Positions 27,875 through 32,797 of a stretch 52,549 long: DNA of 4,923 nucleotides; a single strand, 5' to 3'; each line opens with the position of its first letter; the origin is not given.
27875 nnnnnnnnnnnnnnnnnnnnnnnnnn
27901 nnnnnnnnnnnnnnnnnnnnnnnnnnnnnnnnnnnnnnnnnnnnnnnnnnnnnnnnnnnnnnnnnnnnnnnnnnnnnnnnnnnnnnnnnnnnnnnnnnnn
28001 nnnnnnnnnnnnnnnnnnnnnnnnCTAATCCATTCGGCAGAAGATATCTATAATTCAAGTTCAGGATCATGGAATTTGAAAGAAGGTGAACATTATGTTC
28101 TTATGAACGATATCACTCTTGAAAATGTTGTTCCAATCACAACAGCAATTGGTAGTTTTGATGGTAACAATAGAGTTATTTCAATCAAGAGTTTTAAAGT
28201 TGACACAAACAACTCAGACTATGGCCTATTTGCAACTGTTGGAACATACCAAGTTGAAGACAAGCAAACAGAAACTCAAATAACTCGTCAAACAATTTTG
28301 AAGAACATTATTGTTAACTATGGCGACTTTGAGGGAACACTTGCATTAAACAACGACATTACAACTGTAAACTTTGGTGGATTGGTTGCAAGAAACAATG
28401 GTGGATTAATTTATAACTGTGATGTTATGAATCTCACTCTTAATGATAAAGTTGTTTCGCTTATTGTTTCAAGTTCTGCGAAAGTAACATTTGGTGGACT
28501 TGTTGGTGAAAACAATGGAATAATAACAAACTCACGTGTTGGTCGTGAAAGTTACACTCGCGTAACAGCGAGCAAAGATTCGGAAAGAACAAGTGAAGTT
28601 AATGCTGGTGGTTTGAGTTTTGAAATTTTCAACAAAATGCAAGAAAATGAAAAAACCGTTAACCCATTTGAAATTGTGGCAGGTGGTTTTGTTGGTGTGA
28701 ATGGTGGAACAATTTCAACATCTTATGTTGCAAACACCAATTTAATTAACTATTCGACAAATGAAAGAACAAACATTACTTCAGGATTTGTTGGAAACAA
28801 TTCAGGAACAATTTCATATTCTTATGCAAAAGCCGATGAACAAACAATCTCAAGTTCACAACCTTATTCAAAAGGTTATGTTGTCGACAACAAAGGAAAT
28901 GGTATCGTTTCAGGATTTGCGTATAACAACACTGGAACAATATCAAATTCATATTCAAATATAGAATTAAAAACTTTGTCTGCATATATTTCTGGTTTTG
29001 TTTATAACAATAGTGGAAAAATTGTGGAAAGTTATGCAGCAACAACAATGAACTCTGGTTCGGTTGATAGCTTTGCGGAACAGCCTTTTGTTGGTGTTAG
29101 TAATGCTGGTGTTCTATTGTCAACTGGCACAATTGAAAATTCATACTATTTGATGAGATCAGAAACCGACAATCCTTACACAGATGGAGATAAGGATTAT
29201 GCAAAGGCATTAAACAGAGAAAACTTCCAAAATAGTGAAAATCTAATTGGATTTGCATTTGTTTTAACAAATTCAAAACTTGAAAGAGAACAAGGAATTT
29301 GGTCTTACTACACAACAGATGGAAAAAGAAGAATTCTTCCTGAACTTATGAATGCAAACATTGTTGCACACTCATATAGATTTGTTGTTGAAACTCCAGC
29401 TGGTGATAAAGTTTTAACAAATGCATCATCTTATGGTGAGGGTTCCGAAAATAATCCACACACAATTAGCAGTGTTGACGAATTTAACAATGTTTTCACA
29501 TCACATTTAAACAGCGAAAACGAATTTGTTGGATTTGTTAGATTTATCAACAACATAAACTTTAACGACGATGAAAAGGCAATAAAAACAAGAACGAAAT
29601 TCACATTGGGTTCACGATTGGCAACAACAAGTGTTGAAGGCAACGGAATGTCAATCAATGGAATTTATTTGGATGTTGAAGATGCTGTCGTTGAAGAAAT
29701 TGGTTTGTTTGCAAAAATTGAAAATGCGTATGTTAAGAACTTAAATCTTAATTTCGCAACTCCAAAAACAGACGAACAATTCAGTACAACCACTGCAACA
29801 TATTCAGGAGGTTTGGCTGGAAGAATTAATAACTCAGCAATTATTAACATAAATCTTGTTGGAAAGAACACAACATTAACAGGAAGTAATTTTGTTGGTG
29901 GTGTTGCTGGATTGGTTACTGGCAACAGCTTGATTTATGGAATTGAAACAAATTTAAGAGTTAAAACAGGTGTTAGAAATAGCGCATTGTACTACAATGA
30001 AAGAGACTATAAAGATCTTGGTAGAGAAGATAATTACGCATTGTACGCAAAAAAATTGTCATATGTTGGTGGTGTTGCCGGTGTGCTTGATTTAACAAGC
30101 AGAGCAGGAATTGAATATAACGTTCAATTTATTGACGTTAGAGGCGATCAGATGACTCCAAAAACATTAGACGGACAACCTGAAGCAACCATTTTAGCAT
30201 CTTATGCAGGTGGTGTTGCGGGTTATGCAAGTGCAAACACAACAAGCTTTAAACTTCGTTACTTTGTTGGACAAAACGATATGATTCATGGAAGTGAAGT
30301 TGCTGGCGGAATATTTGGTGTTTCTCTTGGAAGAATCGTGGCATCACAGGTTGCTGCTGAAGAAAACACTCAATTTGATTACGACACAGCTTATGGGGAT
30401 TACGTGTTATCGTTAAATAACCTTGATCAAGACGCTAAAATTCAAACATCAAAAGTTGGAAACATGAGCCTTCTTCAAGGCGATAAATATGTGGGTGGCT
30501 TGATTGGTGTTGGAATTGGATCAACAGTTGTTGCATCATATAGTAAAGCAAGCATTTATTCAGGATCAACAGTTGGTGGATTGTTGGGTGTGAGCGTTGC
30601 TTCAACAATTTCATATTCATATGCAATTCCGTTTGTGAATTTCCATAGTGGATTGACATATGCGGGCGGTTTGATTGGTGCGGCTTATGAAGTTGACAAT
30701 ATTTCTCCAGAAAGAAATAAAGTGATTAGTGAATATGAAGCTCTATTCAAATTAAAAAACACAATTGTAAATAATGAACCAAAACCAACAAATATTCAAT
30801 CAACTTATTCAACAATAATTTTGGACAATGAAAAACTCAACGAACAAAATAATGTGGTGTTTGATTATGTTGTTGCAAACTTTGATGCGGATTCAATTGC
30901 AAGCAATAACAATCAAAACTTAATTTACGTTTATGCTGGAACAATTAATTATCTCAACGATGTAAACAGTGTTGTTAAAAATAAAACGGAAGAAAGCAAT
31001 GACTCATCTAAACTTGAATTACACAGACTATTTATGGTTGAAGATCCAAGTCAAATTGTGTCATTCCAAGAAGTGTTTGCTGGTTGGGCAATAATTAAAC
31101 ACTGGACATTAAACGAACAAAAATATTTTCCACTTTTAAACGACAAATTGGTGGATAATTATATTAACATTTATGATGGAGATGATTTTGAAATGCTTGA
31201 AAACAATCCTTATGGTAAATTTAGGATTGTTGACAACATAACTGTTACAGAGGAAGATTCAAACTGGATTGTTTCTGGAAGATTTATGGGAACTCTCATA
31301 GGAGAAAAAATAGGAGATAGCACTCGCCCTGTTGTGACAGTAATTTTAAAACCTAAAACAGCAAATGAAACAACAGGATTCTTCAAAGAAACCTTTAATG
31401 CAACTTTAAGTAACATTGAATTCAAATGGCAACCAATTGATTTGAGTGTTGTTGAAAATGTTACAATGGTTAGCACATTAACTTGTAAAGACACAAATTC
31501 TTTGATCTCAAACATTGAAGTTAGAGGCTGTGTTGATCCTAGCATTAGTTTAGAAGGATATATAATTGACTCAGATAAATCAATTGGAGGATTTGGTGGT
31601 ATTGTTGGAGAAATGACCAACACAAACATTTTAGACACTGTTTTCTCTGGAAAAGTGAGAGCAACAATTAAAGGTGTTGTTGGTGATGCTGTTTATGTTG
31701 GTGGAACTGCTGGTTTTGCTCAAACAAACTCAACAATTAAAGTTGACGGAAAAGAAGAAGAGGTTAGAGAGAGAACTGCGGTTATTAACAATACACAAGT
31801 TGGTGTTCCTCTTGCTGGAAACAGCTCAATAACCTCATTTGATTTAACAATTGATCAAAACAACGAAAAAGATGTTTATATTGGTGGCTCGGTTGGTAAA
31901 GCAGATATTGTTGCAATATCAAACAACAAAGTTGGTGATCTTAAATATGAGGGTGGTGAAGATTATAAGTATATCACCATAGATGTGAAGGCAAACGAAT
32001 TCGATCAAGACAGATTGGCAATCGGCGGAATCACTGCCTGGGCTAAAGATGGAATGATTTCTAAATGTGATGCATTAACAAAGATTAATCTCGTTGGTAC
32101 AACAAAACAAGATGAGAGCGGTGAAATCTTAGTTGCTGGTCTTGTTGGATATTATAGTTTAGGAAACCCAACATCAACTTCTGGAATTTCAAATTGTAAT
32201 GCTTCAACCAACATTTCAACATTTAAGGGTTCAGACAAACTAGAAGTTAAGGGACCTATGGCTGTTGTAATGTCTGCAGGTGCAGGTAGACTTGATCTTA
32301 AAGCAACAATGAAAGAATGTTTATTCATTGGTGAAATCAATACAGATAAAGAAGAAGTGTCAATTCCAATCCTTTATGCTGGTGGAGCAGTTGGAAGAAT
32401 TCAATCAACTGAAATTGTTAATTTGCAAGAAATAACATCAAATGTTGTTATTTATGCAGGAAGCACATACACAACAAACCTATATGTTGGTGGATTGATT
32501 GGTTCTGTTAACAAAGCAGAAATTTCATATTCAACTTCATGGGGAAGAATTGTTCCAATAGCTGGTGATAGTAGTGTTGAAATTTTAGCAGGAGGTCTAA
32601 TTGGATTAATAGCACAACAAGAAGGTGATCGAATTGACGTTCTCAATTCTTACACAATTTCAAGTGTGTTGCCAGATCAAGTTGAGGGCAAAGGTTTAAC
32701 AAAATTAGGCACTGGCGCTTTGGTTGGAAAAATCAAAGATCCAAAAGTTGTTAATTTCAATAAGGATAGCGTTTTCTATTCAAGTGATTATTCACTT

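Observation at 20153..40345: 6730-aa single-ORF surface protein built from at least six GLUG modules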

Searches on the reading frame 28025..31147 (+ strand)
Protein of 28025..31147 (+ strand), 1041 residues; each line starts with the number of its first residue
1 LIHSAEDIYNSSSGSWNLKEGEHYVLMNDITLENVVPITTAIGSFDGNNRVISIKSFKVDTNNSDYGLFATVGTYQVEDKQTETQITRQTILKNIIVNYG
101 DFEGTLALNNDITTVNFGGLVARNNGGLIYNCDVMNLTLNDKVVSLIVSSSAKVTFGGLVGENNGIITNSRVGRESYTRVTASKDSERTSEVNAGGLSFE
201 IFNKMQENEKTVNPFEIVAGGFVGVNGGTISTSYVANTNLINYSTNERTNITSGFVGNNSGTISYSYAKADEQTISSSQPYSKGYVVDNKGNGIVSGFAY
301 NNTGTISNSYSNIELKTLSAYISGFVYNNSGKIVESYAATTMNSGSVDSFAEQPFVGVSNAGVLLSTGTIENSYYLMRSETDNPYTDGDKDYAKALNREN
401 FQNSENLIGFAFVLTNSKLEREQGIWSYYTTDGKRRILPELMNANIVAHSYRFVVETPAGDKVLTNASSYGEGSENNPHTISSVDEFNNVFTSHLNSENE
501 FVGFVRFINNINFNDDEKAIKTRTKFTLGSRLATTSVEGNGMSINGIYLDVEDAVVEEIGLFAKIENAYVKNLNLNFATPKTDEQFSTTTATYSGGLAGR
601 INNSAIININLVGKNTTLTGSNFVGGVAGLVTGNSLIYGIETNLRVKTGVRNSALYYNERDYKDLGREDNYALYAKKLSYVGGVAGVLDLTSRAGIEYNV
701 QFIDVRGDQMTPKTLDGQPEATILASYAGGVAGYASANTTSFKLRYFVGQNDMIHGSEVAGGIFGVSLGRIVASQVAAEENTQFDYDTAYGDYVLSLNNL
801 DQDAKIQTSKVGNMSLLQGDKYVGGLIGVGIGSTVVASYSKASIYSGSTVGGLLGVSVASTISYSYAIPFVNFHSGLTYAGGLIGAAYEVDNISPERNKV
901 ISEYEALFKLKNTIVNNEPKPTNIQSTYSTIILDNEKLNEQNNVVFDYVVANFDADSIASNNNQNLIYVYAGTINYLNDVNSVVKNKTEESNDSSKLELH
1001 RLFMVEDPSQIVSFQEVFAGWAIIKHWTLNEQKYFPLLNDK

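Call 38: search_solved_structures(query=A1, max_evalue=1)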
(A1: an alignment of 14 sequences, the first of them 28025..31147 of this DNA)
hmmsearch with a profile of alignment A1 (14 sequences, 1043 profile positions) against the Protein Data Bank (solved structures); distinct sequences matched with E-value up to 1: 0.

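Call 48: predict_structure(alignment_id=A1)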
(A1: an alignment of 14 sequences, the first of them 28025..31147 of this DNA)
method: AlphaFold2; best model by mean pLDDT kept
length: 1041 residues; sequences in the alignment: 14
mean_pLDDT: 85.9   pTM: 0.86
mean pLDDT of the five models: 85.9, 81.4, 81.2, 76.5, 75.9
residues with pLDDT >= 90: 466; 70-90: 485; 50-70: 84; < 50: 6
segments of 3 or more residues with pLDDT < 50: 964-966
pLDDT, mean of each block of 10 residues (from residue 1): 89 82 93 88 93 90 90 84 78 95 83 90 96 93 91 95 96 90 87 93 74 86 98 94 83 96 93 81 90 90 95 87 94 90 69 86 88 81 76 77 61 73 80 78 77 85 87 87 90 68 91 77 88 86 85 77 94 86 65 94 93 87 95 93 89 85 83 88 97 83 91 76 94 96 92 93 97 90 87 88 78 89 97 93 92 95 92 86 93 68 88 66 89 80 84 86 62 83 80 85 84 82 72 75 40
secondary structure, 60 per line:
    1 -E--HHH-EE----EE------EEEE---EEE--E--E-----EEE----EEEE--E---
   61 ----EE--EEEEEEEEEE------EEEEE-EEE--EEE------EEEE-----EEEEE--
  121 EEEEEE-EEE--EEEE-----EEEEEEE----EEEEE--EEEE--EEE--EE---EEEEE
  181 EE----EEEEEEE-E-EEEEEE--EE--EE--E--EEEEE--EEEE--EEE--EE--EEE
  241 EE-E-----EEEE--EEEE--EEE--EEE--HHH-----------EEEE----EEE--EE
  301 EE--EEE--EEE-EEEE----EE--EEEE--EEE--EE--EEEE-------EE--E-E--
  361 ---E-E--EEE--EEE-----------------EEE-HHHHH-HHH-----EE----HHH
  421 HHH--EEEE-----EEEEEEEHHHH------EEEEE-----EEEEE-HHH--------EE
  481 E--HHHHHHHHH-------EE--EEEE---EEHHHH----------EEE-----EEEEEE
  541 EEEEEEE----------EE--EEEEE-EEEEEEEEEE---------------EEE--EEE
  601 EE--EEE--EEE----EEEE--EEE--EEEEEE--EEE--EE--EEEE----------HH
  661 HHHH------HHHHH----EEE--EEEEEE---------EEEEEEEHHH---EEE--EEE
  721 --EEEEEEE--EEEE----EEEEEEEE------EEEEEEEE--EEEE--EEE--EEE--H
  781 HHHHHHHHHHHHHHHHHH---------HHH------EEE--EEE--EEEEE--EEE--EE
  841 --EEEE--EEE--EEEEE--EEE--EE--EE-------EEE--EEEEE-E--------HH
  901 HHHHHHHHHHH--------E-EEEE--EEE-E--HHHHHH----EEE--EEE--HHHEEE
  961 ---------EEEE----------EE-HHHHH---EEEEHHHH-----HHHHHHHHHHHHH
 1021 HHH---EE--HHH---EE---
elements in order (helices of 4 or more, strands of 3 or more residues): E23-26 E30-32 E44-46 E51-54 E69-78 E85-89 E91-93 E96-98 E105-108 E114-118 E121-126 E128-130 E133-136 E142-148 E153-157 E160-163 E166-168 E176-182 E187-193 E197-202 E216-220 E223-226 E229-231 E238-242 E250-253 E256-259 E262-264 E267-269 E286-289 E294-296 E299-302 E305-307 E310-312 E314-317 E326-329 E332-334 E341-344 E369-371 E374-376 E394-396 H398-402 H418-423 E426-429 E435-441 H442-445 E452-456 E462-466 E479-481 H484-492 E504-507 H513-516 E527-529 E535-547 E562-566 E568-577 E593-595 E598-602 E605-607 E610-612 E617-620 E623-625 E628-633 E636-638 E645-648 H659-664 H671-675 E680-682 E685-690 E700-706 E713-715 E718-720 E723-729 E732-735 E740-747 E754-761 E764-767 E770-772 E775-777 H780-798 E817-819 E822-824 E827-831 E834-836 E843-846 E849-851 E854-858 E861-863 E879-881 E884-888 H899-911 E922-925 E928-930 H935-940 E945-947 E950-952 E958-960 E970-973 H987-991 E995-998 H999-1002 H1008-1023

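Call 51: fold_search(model_id=the predicted structure, library=pdb)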
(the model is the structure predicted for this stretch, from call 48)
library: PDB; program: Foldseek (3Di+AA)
matches with E <= 10: 158; with E <= 0.001: 1
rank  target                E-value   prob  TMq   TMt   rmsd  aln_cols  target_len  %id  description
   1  3n6z                  3.0e-04  1.00  0.17  0.37  11.7       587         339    8  Crystal structure of a putative immunoglobulin A1 protease (BACOVA_03286) from Bacteroides ovatus at 1.30 A resolution (released 2010-07-21)
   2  9bev_A                1.4e-02  0.20  0.11  0.16  26.3       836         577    9  Structure of GH110A in complex with a lambda-carrageenan oligosaccharide (released 2025-08-27)
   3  6xjb                  1.9e-02  0.93  0.16  0.13  13.5       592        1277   12  IgA1 Protease (released 2020-12-09)
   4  4kh3                  1.9e-02  0.10  0.08  0.12  24.7       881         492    8  Structure of a bacterial self-associating protein (released 2014-01-15)
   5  4rt6_A                2.5e-02  0.18  0.14  0.16  23.1      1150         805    9  Structure of a complex between hemopexin and hemopexin binding protein (released 2016-05-18)
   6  7koh_D                2.6e-02  0.09  0.08  0.12  24.1       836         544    9  Crystal structure of antigen 43 from Escherichia coli EDL933 (released 2022-03-09)
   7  7uvl_P                3.5e-02  0.95  0.16  0.14  11.3       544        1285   10  IgA1 Protease with IgA1 substrate (released 2022-11-23)
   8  9beh_A                4.4e-02  0.12  0.11  0.16  24.4       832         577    8  Structure of GH110A in complex with galactose-6-sulfate (released 2025-08-27)
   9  5gqc_A                9.0e-02  0.15  0.11  0.17  15.7       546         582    8  Crystal structure of lacto-N-biosidase LnbX from Bifidobacterium longum subsp. longum, ligand-free form (released 2017-04-19)
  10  7o78_A                9.4e-02  0.25  0.13  0.22  14.0       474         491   12  Structure of the PL6 family chondroitinase B from Pseudopedobacter saltans, Pedsa3807 (released 2021-07-28)
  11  7o78_B                1.2e-01  0.51  0.17  0.29  11.9       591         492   10  Structure of the PL6 family chondroitinase B from Pseudopedobacter saltans, Pedsa3807 (released 2021-07-28)
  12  6nw9_C                1.5e-01  0.18  0.11  0.15  20.1       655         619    5  CRYSTAL STRUCTURE OF A TAILSPIKE PROTEIN 3 (TSP3, ORF212) FROM ESCHERICHIA COLI O157:H7 BACTERIOPHAGE CBA120 (released 2019-06-05)
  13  2v5i                  1.6e-01  0.05  0.07  0.11  21.4       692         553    7  Structure of the receptor-binding protein of bacteriophage Det7: a podoviral tailspike in a myovirus (released 2008-02-19)
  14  4xla_A                1.7e-01  0.18  0.13  0.20  19.0       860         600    8  Tailspike protein mutant D339A of E. coli bacteriophage HK620 IN COMPLEX WITH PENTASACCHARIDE (released 2016-01-20)
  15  7xz7_A                1.7e-01  0.13  0.12  0.23  16.9       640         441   10  Mutant (D137A) of the N-terminal domain of fucoidan lyase FdlA (released 2022-09-28)
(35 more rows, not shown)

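Call 96: fold_search(model_id=the predicted structure, library=viral)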
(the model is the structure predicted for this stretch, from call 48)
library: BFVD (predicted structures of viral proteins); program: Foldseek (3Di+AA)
matches with E <= 10: 298; with E <= 0.001: 9
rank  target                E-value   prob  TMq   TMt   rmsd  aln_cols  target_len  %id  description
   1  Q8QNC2                1.5e-13  1.00  0.25  0.22  21.8      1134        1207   12  EsV-1-160 [Ectocarpus siliculosus virus 1 (isolate New Zealand/Kaikoura/1988)]
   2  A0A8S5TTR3            1.8e-05  1.00  0.17  0.28   9.6       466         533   14  Putative immunoglobulin A1 protease [Siphoviridae sp. ct5jB2]
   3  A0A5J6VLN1            2.6e-05  1.00  0.15  0.26  16.4       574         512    9  Uncharacterized protein [Megaviridae environmental sample]
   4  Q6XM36                4.4e-05  1.00  0.26  0.41  11.0       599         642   13  FirrV-1-A51 [Feldmannia irregularis virus a]
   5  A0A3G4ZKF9            7.5e-05  1.00  0.15  0.25  17.9       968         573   10  Uncharacterized protein [Terrestrivirus sp.]
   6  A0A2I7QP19            1.5e-04  0.60  0.10  0.09  28.6       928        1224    8  (no name in the UniProt tables at hand)
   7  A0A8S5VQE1            2.6e-04  1.00  0.18  0.31  12.6       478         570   13  (no name in the UniProt tables at hand)
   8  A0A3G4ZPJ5            3.2e-04  0.66  0.11  0.15  21.8       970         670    8  Right handed beta helix domain-containing protein [Barrevirus sp.]
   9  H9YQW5                5.5e-04  1.00  0.18  0.34   7.4       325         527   15  (no name in the UniProt tables at hand)
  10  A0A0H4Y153            1.5e-03  0.35  0.09  0.16  19.9       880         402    6  Uncharacterized protein [Salmon gill poxvirus]
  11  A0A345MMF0            2.6e-03  0.25  0.10  0.09  30.0       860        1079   11  (no name in the UniProt tables at hand)
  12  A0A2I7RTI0            4.8e-03  0.57  0.12  0.15  23.1       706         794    8  (no name in the UniProt tables at hand)
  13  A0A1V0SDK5            1.0e-02  0.41  0.14  0.11  24.4       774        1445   12  GMC-type oxidoreductase [Indivirus ILV1]
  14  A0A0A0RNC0            1.2e-02  0.30  0.11  0.13  20.2       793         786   10  Tail spike protein [Bacillus phage Moonbeam]
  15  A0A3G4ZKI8            1.7e-02  0.97  0.17  0.36  12.5       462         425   15  Uncharacterized protein [Terrestrivirus sp.]
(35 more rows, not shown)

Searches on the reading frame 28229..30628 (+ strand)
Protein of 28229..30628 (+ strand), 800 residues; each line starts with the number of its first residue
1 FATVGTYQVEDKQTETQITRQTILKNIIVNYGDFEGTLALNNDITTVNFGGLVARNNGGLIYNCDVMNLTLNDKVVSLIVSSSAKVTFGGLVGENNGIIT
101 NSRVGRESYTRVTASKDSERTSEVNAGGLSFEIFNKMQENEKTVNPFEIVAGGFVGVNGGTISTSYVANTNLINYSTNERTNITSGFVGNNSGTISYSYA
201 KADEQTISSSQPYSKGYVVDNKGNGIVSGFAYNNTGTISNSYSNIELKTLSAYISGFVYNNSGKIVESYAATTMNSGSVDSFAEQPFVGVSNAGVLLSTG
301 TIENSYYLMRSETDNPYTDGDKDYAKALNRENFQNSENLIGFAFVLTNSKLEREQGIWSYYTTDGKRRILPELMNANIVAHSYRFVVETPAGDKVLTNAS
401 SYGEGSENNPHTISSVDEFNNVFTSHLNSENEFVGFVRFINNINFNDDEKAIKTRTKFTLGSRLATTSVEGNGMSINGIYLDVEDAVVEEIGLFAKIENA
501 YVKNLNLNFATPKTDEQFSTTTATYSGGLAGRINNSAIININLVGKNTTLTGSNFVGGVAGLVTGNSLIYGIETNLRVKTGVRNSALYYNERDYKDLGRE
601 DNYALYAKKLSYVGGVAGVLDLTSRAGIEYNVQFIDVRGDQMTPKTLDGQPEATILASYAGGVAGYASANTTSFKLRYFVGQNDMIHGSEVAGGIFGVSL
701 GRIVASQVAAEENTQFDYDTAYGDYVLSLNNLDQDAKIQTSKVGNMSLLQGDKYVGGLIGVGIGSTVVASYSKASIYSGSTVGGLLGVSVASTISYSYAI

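Call 7: search_protein_families(library=pfam, proteins=[window:28229-30628:+], max_evalue=10)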
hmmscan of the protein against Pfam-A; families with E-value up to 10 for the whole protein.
window:28229-30628:+ (800 aa): 3 families
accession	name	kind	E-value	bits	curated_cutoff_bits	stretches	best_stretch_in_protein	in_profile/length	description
PF07581.17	Glug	-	0.00037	21.1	20.5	6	48-66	4-23/28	The GLUG motif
PF18448.7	CBM46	-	0.036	14.8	26.5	1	389-462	20-89/105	Carbohydrate binding domain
PF22644.2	BsNagA_N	-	0.63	10.3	27.4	1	147-164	13-30/50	BsNagA composite domain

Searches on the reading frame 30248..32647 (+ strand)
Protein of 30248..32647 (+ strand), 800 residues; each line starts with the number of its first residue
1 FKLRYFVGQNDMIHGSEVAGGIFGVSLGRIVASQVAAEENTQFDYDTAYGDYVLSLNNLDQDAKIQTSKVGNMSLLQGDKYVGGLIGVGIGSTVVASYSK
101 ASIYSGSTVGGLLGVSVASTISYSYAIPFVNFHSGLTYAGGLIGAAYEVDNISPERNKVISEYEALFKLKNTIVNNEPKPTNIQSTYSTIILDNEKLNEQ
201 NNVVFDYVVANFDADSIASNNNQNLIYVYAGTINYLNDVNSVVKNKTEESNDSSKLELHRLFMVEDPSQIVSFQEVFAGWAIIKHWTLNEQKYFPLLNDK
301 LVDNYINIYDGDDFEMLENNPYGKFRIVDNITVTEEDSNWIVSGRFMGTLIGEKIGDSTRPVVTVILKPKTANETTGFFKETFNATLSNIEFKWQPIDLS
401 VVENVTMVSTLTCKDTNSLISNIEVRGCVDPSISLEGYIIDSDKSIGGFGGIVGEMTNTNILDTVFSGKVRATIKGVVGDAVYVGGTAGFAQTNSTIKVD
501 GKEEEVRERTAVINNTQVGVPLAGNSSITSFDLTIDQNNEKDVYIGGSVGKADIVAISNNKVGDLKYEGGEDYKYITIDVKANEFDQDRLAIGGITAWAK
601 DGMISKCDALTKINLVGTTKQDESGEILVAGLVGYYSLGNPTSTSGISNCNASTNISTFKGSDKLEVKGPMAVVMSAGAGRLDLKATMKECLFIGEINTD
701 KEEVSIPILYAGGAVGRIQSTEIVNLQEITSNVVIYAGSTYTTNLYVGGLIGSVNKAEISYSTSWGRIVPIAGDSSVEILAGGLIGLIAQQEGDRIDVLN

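Call 7: search_protein_families(library=pfam, proteins=[window:30248-32647:+], max_evalue=10)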
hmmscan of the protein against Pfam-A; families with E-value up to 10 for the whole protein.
window:30248-32647:+ (800 aa): 1 family
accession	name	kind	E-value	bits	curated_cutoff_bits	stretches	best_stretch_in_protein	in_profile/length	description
PF07581.17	Glug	-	4.9e-05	23.9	20.5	4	744-766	2-25/28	The GLUG motif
